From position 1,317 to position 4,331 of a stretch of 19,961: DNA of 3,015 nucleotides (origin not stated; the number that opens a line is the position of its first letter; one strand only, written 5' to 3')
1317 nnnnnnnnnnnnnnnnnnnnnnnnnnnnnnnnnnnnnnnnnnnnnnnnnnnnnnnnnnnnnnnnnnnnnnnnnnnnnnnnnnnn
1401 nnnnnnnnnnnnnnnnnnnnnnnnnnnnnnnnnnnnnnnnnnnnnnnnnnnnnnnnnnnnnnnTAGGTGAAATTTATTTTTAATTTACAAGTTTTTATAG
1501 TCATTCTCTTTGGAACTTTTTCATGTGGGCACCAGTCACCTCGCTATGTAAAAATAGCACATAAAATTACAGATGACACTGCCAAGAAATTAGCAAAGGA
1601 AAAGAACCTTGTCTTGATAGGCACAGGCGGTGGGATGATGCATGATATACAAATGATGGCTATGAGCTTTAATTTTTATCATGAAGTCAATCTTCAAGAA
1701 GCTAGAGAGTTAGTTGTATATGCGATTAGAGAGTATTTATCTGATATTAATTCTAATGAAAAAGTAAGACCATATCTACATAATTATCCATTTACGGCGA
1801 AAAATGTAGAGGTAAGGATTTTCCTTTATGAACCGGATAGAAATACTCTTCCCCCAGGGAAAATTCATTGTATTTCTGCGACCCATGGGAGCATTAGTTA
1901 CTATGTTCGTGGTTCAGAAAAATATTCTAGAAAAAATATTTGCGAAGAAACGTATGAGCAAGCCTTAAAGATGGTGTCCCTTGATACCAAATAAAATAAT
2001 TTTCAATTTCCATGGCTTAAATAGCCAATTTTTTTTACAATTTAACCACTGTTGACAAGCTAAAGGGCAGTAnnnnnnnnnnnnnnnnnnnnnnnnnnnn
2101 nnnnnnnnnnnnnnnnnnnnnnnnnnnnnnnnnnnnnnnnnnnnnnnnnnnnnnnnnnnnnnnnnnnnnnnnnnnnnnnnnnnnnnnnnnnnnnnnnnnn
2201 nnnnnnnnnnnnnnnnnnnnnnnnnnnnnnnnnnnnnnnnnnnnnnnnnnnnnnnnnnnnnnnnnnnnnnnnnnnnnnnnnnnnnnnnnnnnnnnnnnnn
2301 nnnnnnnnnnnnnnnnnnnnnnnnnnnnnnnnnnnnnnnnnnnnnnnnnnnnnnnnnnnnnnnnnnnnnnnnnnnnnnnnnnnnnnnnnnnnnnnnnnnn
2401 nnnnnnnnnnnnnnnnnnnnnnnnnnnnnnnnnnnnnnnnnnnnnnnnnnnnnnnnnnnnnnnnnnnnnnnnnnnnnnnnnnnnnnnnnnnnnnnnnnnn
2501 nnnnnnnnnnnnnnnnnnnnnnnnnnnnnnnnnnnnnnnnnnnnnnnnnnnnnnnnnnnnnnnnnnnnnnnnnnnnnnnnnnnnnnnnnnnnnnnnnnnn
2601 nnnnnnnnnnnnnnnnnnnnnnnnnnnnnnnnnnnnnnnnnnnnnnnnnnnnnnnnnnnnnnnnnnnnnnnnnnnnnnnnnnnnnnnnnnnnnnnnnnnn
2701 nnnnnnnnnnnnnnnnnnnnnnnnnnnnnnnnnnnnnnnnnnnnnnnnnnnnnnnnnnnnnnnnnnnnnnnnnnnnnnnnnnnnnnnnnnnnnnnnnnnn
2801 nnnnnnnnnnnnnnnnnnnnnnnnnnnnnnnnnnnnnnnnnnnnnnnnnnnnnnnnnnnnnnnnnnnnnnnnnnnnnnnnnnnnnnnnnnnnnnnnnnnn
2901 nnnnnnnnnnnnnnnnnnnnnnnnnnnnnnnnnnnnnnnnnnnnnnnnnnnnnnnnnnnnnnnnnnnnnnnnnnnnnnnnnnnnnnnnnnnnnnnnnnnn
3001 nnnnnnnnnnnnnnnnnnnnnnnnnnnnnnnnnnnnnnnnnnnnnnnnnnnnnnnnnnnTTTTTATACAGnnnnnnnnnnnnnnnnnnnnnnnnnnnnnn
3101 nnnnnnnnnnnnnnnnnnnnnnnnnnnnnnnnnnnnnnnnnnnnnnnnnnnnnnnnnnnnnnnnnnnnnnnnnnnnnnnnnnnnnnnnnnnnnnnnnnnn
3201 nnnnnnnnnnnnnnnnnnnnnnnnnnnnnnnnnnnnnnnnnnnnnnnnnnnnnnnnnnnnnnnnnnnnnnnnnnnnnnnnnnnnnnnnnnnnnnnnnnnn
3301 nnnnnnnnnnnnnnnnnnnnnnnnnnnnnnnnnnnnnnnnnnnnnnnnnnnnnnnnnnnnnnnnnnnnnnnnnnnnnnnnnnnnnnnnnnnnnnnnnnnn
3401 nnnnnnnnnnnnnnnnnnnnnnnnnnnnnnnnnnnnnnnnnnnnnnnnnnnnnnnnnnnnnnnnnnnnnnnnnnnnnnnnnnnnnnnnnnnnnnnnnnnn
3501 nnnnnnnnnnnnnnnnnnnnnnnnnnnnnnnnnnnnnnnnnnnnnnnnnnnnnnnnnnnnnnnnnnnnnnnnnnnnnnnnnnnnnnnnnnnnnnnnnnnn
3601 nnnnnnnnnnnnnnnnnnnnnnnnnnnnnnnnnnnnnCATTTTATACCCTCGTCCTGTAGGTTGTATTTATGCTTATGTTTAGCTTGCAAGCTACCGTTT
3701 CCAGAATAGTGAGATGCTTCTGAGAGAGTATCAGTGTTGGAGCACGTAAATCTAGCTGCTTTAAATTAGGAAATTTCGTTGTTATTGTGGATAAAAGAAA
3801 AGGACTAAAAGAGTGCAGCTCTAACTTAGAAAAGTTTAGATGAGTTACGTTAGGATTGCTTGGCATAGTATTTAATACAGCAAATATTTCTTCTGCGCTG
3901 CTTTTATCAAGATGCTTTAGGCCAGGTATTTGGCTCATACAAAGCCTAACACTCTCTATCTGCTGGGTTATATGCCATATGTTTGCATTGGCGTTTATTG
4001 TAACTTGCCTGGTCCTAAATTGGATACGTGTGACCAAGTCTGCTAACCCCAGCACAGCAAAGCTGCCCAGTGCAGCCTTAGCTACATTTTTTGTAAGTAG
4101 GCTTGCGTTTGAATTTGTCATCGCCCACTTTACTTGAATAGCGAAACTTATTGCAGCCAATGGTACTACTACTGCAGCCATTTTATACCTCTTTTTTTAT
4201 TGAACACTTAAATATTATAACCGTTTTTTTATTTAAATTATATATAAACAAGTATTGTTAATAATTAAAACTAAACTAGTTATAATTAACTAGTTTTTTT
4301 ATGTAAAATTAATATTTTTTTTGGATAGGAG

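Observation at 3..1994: Rhs polymorphic toxin tip with an unclassified C-terminal domain and an abutting signal-peptide-bearing candidate immunity gene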

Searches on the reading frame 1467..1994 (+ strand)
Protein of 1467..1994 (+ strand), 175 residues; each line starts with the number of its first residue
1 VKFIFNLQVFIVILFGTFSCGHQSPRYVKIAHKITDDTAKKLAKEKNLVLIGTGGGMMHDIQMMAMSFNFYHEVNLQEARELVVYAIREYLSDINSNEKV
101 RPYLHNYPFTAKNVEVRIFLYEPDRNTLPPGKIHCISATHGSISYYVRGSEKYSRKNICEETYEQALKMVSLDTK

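Call 3: search_protein_families(library=pfam, proteins=[window:1467-1994:+], max_evalue=1)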
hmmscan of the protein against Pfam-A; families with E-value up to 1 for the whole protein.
window:1467-1994:+ (175 aa): 1 family
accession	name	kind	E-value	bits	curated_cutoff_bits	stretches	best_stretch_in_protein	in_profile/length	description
PF16575.11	CLP1_P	-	0.052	13.8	26.6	1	5-80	58-141/188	mRNA cleavage and polyadenylation factor CLP1 P-loop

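Call 5: search_protein_families(library=ncbifam, proteins=[window:1467-1994:+], max_evalue=1)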
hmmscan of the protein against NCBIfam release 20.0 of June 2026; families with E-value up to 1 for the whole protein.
window:1467-1994:+ (175 aa): 1 family
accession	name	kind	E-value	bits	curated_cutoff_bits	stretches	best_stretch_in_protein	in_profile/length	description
TIGR03634.1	arc_protsome_B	equivalog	0.041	13.5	224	1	31-106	24-99/185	archaeal proteasome endopeptidase complex subunit beta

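Call 7: search_protein_families(library=padloc, proteins=[window:1467-1994:+], max_evalue=1)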
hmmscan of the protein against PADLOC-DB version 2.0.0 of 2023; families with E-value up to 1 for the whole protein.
window:1467-1994:+ (175 aa): 0 families

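Call 13: find_homologous_proteins(query=window:1467-1994:+, max_evalue=0.001)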
Query window:1467-1994:+ (175 aa): 200 proteins with E <= 0.001 among 219 candidates; the best 120 are listed.
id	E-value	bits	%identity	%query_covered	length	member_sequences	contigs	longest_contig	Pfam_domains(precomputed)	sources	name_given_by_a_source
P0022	5.9e-105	366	99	93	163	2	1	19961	-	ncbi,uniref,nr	ncbi:hypothetical protein COB21_04300 [Candidatus Aerophobetes bacterium]|uniref:Uncharacterized pro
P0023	1.1e-68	248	65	98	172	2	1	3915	-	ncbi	-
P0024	2.7e-68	247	65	100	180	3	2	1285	-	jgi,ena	jgi:hypothetical protein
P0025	1.2e-67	245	64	97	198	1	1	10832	-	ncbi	-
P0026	4.1e-67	243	66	89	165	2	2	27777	-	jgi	jgi:hypothetical protein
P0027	1.0e-66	242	64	98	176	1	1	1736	-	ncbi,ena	-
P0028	3.7e-66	240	63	98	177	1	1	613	-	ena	-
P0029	4.7e-65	237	61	98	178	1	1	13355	-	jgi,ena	-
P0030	6.9e-64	233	61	97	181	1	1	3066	-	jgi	jgi:hypothetical protein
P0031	7.0e-64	233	64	94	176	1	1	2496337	-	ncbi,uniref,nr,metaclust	ncbi:hypothetical protein [Simkania negevensis]|uniref:Lipoprotein n=1 Tax=Simkania negevensis (stra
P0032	2.2e-63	231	62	98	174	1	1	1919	-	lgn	-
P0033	6.3e-63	230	61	98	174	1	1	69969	-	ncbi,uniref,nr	ncbi:hypothetical protein [Candidatus Rhabdochlamydia sp. T3358]|uniref:hypothetical protein n=1 Tax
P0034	8.5e-63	229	61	99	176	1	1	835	-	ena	-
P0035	1.5e-62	228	63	98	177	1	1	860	-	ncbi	-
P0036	1.5e-62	228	65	89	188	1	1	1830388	-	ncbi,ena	-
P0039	3.5e-61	224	68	88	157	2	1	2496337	-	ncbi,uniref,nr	ncbi:hypothetical protein SNE_A00800 [Simkania negevensis Z]|uniref:Uncharacterized protein n=1 Tax=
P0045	3.4e-60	221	61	97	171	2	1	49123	-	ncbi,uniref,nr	ncbi:hypothetical protein [Candidatus Rhabdochlamydia sp. T3358]|uniref:hypothetical protein n=1 Tax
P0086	7.9e-56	207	55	98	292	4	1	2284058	-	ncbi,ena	-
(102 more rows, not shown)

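Call 27: find_encoding_contigs(protein=P0039, flank=8000, max_places=2)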
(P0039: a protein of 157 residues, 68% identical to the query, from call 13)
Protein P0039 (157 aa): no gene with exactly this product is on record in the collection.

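Call 28: find_encoding_contigs(protein=P0031, flank=8000, max_places=2)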
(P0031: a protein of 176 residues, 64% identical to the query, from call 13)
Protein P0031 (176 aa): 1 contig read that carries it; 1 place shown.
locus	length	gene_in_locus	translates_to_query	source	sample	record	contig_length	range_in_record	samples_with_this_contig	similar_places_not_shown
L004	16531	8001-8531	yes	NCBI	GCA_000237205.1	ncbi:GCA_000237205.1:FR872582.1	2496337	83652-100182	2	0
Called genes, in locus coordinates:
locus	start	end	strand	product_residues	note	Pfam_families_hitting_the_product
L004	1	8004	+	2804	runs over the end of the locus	PF20148:DUF6531, PF05593:RHS_repeat (weak), PF25023:TEN_YD-shell, PF05095:DUF687 (weak)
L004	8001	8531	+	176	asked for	-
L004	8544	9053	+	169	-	-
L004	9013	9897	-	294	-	PF13737:DDE_Tnp_1_5, PF01609:DDE_Tnp_1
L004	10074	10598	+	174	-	-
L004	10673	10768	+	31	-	-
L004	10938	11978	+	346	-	PF05150:Legionella_OMP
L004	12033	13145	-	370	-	PF05150:Legionella_OMP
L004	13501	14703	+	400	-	PF00155:Aminotran_1_2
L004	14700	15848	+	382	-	PF04085:MreC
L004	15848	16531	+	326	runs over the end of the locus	PF00005:ABC_tran, PF13304:AAA_21 (faint)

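Call 35: search_solved_structures(query=A3, max_evalue=10)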
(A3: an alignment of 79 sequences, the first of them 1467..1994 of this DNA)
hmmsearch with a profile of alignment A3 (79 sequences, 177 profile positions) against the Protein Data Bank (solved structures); distinct sequences matched with E-value up to 10: 3.
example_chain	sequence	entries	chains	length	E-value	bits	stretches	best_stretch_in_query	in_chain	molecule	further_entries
2kpo_A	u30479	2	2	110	0.06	16.3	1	79-134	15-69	rossmann 2x2 fold protein | De novo designed rossmann 2x2 fold protein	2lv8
7viv_A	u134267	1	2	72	0.45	13.5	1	109-153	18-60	I73R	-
9g9a_A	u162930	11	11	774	0.62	13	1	79-134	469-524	CRISPR system single-strand-specific deoxyribonuclease Cas10/Csm1 (subtype III-A)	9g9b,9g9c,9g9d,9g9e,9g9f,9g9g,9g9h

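Call 49: predict_structure(alignment_id=A4)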
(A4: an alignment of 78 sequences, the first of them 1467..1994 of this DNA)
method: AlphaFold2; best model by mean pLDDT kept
length: 175 residues; sequences in the alignment: 78
mean_pLDDT: 91.6   pTM: 0.81
mean pLDDT of the five models: 91.6, 90.2, 89.9, 89.2, 88.2
residues with pLDDT >= 90: 136; 70-90: 22; 50-70: 17; < 50: 0
segments of 3 or more residues with pLDDT < 50: none
pLDDT, mean of each block of 10 residues (from residue 1): 66 63 83 98 98 93 98 98 98 98 97 98 96 97 95 91 98 77
secondary structure, 60 per line:
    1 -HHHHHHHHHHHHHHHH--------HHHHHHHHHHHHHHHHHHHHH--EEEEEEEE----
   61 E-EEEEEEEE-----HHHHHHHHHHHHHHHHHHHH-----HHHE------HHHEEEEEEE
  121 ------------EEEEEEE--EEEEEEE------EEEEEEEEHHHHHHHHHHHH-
elements in order: H2-17 H26-46 E49-56 E63-70 H76-95 E114-120 E133-139 E142-148 E155-162 H163-174

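Call 62: find_encoding_contigs(protein=P0036, flank=7000, max_places=2)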
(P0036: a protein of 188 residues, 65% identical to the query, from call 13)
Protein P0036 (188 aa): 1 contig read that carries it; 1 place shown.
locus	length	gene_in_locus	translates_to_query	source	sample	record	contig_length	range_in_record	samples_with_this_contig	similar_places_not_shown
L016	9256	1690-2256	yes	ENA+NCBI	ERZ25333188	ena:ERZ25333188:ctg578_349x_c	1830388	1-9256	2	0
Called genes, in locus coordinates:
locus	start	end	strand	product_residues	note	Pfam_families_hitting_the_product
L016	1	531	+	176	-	?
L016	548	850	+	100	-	-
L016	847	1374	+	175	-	-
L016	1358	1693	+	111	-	-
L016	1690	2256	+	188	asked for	-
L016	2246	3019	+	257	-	-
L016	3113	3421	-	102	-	-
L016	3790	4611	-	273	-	PF02452:PemK_toxin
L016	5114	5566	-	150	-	-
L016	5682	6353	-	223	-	PF20260:PUA_4, PF04452:Methyltrans_RNA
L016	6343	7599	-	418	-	PF03279:Lip_A_acyltrans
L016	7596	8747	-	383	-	PF20706:GT4-conflict (faint), PF13439:Glyco_transf_4, PF00534:Glycos_transf_1, PF13692:Glyco_trans_1_4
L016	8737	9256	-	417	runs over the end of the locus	PF07949:YbbR (faint)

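Call 63: find_encoding_contigs(protein=P0045, flank=7000, max_places=2)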
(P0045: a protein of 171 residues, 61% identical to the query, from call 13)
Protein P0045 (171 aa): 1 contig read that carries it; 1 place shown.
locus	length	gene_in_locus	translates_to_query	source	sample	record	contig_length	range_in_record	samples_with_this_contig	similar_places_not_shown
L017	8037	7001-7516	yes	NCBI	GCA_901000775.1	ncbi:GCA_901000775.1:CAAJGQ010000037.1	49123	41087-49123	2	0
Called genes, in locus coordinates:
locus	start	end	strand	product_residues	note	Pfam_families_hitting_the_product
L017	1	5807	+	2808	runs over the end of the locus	PF20148:DUF6531, PF25023:TEN_YD-shell (weak), PF05593:RHS_repeat (weak), PF25023:TEN_YD-shell (weak)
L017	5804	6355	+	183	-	-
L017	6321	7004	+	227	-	-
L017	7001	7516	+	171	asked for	-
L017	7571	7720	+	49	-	-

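Call 64: find_encoding_contigs(protein=P0086, flank=7000, max_places=2)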
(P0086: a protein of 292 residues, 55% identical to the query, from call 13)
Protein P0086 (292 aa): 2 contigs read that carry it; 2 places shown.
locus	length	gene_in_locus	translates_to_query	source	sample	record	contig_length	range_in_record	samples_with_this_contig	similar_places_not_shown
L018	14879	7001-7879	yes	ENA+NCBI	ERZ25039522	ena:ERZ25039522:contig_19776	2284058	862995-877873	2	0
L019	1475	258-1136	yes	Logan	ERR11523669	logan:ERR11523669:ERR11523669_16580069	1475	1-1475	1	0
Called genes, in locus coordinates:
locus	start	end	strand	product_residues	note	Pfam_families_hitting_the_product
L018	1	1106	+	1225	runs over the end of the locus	-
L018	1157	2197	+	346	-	PF13592:HTH_33, PF13358:DDE_3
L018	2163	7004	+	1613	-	PF20148:DUF6531, PF25023:TEN_YD-shell (weak), PF05593:RHS_repeat (weak), PF25023:TEN_YD-shell, PF05095:DUF687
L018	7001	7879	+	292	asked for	-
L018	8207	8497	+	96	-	-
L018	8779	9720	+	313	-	PF00106:adh_short (weak), PF13561:adh_short_C2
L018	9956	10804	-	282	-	PF00702:Hydrolase (faint), PF05116:S6PP (faint), PF08282:Hydrolase_3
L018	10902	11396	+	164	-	PF04347:FliO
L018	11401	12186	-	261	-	-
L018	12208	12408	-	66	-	-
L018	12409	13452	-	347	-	PF12127:FloA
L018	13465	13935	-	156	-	PF01957:NfeD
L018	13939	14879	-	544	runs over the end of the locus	PF25145:NfeD1b_N, PF24961:NfeD_membrane, PF01957:NfeD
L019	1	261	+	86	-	?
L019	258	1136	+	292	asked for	-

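Call 69: search_protein_families(library=pfam, proteins=[L020:1331-9997:+], max_evalue=0.01)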
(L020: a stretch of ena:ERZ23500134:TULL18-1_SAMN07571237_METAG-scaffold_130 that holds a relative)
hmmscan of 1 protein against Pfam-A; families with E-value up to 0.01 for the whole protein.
L020:1331-9997:+ (2889 aa): 2 families
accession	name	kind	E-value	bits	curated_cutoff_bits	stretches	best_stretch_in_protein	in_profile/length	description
PF05593.20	RHS_repeat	-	2.9e-53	177.7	22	4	1943-1979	1-37/38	RHS Repeat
PF20148.4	DUF6531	-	2.1e-16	60.5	24.1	1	1265-1334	2-72/74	Domain of unknown function (DUF6531)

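Call 70: search_protein_families(library=ncbifam, proteins=[L020:1331-9997:+], max_evalue=0.01)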
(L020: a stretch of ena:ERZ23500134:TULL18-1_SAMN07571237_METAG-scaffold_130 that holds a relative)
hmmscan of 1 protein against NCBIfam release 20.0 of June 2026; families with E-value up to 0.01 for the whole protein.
L020:1331-9997:+ (2889 aa): 3 families
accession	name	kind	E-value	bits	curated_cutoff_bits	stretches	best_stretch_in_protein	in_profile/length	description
TIGR01643.1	YD_repeat_2x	repeat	1.7e-37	126.5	15.8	2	1944-1981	2-39/42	YD repeat-containing protein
NF041261.1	RHS_core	equivalog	5.7e-32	110.5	2000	3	2045-2244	538-736/1261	RHS element core protein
TIGR03696.1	Rhs_assc_core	domain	1e-14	54.8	32.5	1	2548-2625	3-75/76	RHS repeat-associated core domain-containing protein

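Call 88: search_protein_families(library=pfam, alignment_id=A4, max_evalue=0.1)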
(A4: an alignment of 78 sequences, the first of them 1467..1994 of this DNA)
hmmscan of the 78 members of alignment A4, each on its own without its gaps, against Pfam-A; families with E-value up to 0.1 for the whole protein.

A. member 1, window:1467-1994:+ (175 aa): 1 family
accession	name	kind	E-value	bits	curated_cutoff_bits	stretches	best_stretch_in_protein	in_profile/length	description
PF16575.11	CLP1_P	-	0.052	13.8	26.6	0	5-80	58-141/188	mRNA cleavage and polyadenylation factor CLP1 P-loop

B. families by the number of members that match (of 78 scanned): 28 families (the first 25 are shown)
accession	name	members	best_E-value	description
PF09716.15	ETRAMP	11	0.00044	Malarial early transcribed membrane protein (ETRAMP)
PF14157.12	YmzC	4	0.031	YmzC-like protein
PF21762.3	DEDDh_C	3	0.014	DNA polymerase III subunit epsilon-like, C-terminal domain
PF03428.19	RP-C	3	0.075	Replication protein C N-terminal domain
PF25713.1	N4_GP8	2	0.0015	Bacteriophage N4 DNA replication inhibitor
PF16700.10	SNCAIP_SNCA_bd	2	0.016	Synphilin-1 alpha-Synuclein-binding domain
PF01941.24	AdoMet_Synthase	2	0.021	S-adenosylmethionine synthetase (AdoMet synthetase)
PF05814.16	Ac76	2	0.022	Orf76 (Ac76)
PF20015.4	VMAP-M12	2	0.031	vWA-MoxR associated protein middle region (VMAP-M) 12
PF07698.17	7TM-7TMR_HD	1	0.0039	7TM receptor with intracellular HD hydrolase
PF16800.11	Endopep_inhib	1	0.0084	IseA DL-endopeptidase inhibitor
PF22008.2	BpuSI_TRD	1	0.013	Restriction endonuclease BpuSI, specificity domain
PF02502.23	LacAB_rpiB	1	0.017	Ribose/Galactose Isomerase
PF23353.1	BBS2_hp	1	0.02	BBS2 hairpin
PF16807.11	Phage_tail_terminator_4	1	0.026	Putative tail termination protein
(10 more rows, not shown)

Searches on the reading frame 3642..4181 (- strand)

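Call 3: search_protein_families(library=pfam, proteins=[window:3642-4181:-], max_evalue=1)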
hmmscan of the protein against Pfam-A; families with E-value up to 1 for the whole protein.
window:3642-4181:- (179 aa): 3 families
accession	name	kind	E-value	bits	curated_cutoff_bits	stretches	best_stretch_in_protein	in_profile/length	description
PF12799.13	LRR_4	-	0.012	16.3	27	1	110-145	1-30/44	Leucine Rich repeats (2 copies)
PF24048.1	LRR_NXF1-5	-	0.085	12.9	30.5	1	105-148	48-90/142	NXF1/2/3/5 leucine-rich repeat domain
PF17575.7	DUF5479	-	0.15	13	27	1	10-64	27-77/101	Family of unknown function (DUF5479)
